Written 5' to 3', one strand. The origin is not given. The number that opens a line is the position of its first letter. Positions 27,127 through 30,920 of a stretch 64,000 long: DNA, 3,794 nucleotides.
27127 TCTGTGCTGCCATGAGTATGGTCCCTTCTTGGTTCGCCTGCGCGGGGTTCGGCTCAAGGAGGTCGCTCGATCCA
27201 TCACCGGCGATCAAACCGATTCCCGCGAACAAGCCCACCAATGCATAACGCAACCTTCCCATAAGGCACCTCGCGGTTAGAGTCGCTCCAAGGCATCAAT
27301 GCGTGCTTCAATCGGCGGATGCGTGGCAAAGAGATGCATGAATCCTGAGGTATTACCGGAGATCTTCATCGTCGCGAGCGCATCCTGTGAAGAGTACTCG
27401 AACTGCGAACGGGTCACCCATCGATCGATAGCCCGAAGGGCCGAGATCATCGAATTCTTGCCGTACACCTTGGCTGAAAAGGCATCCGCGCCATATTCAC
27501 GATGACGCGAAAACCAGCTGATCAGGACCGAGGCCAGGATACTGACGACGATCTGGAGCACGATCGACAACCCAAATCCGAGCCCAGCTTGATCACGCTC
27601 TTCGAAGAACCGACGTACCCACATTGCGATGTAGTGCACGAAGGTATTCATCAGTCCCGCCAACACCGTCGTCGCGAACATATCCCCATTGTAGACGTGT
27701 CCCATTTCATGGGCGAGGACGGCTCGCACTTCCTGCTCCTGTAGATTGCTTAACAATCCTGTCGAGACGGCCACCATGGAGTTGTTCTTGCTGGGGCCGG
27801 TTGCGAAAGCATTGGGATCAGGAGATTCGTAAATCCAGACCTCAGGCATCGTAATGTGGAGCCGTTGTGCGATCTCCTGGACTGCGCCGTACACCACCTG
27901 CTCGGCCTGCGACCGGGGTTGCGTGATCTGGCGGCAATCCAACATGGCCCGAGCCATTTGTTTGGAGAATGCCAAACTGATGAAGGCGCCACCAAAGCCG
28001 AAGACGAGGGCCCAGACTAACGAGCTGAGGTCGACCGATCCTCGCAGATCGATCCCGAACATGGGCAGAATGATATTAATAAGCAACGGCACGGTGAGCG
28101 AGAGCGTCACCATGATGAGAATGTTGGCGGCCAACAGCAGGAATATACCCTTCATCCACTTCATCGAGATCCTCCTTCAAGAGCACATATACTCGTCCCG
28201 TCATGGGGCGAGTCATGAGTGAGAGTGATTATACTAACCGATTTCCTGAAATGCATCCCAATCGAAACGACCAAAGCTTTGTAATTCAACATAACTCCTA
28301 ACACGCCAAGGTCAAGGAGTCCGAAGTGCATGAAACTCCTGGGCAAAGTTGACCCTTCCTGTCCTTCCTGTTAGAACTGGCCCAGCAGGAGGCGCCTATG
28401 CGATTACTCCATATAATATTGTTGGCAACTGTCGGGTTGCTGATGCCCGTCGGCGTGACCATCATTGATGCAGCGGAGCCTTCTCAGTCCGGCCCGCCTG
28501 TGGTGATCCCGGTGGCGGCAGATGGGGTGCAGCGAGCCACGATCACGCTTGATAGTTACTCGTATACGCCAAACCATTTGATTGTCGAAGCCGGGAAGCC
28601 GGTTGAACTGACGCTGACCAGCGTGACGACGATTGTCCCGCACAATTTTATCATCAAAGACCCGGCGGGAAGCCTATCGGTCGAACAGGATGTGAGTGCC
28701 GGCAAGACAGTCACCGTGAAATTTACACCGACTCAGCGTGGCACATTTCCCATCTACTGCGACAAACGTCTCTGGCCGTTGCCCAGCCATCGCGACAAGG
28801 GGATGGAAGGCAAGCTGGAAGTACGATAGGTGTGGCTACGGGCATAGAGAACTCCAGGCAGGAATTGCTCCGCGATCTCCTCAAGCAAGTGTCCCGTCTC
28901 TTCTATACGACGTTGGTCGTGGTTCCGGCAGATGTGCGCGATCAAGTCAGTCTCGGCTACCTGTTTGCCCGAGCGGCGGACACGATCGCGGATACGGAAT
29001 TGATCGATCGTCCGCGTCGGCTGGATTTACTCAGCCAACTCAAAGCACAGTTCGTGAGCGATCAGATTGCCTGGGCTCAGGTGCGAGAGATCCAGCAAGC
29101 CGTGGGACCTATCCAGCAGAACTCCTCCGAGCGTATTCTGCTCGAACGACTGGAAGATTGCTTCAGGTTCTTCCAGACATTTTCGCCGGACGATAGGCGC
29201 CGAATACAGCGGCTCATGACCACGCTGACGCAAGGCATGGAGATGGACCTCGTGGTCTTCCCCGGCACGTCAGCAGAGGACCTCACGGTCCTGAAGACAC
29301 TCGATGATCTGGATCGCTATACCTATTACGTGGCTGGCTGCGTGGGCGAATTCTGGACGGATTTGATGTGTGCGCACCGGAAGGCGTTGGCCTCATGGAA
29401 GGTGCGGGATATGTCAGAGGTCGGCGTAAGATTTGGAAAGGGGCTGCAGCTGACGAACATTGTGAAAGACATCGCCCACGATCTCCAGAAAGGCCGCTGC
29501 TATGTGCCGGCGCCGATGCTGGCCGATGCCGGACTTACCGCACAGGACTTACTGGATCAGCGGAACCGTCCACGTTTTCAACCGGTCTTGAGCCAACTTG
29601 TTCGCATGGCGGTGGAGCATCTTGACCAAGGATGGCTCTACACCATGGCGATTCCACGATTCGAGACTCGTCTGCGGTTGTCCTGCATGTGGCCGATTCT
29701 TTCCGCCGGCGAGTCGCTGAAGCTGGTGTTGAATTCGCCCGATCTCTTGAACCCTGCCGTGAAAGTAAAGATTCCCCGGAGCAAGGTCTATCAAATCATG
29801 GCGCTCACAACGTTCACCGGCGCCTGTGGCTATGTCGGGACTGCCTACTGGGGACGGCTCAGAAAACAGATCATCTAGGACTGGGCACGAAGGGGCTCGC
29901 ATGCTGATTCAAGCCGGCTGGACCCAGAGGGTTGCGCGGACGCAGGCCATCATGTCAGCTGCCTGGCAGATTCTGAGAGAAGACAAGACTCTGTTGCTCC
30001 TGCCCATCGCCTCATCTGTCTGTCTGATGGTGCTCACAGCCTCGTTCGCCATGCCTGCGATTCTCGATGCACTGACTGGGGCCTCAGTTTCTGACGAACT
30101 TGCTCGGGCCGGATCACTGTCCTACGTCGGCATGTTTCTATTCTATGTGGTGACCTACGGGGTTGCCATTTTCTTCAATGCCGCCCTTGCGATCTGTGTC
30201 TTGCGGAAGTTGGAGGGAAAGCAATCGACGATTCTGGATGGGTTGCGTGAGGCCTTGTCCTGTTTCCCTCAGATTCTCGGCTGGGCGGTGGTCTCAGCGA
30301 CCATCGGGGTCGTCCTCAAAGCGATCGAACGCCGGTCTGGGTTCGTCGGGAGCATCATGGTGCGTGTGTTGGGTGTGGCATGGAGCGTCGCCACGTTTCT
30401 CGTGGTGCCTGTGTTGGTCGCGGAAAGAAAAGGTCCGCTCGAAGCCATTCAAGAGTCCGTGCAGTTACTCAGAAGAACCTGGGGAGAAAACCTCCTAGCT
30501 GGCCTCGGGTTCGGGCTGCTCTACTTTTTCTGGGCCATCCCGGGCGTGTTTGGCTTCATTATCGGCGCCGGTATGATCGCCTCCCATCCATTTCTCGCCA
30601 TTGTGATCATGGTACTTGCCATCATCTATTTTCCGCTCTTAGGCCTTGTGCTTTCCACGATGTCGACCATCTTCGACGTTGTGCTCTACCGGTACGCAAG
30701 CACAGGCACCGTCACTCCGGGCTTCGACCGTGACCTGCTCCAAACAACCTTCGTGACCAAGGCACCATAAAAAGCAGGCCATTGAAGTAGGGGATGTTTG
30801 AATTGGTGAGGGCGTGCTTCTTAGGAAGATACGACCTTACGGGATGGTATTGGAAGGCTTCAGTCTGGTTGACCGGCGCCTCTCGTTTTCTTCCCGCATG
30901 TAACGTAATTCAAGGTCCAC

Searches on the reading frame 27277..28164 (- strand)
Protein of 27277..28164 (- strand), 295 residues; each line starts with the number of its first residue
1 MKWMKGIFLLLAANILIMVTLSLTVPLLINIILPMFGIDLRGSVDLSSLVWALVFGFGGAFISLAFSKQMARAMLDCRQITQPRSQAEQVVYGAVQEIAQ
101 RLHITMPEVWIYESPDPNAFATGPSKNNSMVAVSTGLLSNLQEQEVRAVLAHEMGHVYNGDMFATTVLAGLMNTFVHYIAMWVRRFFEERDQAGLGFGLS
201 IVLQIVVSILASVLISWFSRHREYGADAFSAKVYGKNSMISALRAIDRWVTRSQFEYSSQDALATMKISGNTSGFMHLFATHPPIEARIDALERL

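Call 36: search_protein_families(library=pfam, proteins=[window:27277-28164:-], max_evalue=0.001)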
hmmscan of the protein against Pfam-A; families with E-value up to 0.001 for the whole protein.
window:27277-28164:- (295 aa): 1 family
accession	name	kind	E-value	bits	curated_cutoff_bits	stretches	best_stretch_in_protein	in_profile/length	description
PF01435.24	Peptidase_M48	-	1.9e-36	126.1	20.3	1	93-294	9-184/186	Peptidase family M48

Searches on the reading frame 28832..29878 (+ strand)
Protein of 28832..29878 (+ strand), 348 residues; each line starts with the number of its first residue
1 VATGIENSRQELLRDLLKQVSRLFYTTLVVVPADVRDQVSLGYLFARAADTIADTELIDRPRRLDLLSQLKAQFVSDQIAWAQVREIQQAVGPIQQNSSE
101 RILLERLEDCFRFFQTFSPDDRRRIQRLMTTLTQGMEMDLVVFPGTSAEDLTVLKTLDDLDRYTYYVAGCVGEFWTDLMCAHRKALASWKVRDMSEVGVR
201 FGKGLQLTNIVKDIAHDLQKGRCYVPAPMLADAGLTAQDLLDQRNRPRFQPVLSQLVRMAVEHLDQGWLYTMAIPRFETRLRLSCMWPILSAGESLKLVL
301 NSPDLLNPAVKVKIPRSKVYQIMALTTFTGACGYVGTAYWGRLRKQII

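Call 36: search_protein_families(library=pfam, proteins=[window:28832-29878:+], max_evalue=0.001)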
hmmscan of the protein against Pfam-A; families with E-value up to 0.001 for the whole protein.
window:28832-29878:+ (348 aa): 1 family
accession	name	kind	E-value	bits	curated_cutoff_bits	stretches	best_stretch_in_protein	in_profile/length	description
PF00494.24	SQS_PSY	-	7.6e-51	173.8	26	1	17-316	1-261/263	Squalene/phytoene synthase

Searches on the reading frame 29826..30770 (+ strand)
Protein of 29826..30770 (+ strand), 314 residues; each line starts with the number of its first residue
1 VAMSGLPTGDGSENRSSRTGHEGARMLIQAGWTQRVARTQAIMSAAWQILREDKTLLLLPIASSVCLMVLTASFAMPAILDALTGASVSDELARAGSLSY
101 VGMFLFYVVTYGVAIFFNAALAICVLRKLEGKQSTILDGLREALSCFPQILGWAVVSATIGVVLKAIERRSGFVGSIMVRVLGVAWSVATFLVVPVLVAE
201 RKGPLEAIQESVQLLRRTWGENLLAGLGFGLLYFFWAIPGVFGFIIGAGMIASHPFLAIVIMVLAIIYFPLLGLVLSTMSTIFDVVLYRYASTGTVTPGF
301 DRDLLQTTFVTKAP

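Call 36: search_protein_families(library=pfam, proteins=[window:29826-30770:+], max_evalue=0.001)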
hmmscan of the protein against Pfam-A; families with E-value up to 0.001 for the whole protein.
window:29826-30770:+ (314 aa): 1 family
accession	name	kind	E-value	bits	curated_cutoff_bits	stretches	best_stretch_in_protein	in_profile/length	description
PF19656.5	DUF6159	-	3.8e-46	158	27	1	99-295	3-201/204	Family of unknown function (DUF6159)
